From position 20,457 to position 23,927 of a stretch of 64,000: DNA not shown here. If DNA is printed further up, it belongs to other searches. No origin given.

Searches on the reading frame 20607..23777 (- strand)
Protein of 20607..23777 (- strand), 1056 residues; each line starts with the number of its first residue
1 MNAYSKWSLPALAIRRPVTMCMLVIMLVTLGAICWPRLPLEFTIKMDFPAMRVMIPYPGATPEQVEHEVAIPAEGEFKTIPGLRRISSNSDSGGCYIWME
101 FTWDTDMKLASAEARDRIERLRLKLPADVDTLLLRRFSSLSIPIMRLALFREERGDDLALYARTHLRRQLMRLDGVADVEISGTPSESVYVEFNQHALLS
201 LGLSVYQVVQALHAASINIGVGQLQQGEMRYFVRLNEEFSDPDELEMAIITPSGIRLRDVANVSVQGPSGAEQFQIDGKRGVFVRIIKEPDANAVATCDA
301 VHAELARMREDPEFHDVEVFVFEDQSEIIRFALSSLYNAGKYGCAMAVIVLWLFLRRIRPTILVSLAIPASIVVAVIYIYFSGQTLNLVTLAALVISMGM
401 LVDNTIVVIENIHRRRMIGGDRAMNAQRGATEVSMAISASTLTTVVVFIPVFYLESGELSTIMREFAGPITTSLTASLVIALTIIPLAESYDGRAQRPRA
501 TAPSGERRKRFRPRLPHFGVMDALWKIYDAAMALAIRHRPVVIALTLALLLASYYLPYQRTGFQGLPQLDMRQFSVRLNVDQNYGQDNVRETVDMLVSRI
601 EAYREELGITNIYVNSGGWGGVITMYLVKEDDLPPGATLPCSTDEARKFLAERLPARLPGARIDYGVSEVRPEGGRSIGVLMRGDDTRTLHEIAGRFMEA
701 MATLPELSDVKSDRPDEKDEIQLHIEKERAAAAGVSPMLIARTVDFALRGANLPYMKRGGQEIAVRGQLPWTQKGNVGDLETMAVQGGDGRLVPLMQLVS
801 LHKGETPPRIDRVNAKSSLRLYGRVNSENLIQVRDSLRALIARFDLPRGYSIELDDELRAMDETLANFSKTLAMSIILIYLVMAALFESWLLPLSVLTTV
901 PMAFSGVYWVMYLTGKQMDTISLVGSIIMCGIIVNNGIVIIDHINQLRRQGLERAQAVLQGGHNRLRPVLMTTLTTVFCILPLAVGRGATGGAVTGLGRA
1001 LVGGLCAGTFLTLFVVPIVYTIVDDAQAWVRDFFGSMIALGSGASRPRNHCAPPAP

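Call 85: search_protein_families(library=pfam, proteins=[window:20607-23777:-], max_evalue=0.001)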
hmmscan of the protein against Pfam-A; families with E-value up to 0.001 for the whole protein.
window:20607-23777:- (1056 aa): 3 families
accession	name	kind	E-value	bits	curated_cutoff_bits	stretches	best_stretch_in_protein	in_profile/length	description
PF00873.25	ACR_tran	-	6.6e-188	627.1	28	1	11-1023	3-1020/1021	AcrB/AcrD/AcrF family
PF02355.23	SecD_SecF_C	-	7.7e-07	29.1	20.5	1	871-1017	36-180/189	Protein export membrane protein SecD/SecF, C-terminal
PF03176.21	MMPL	-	4e-05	23.2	20.5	1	869-1027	146-306/333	MMPL family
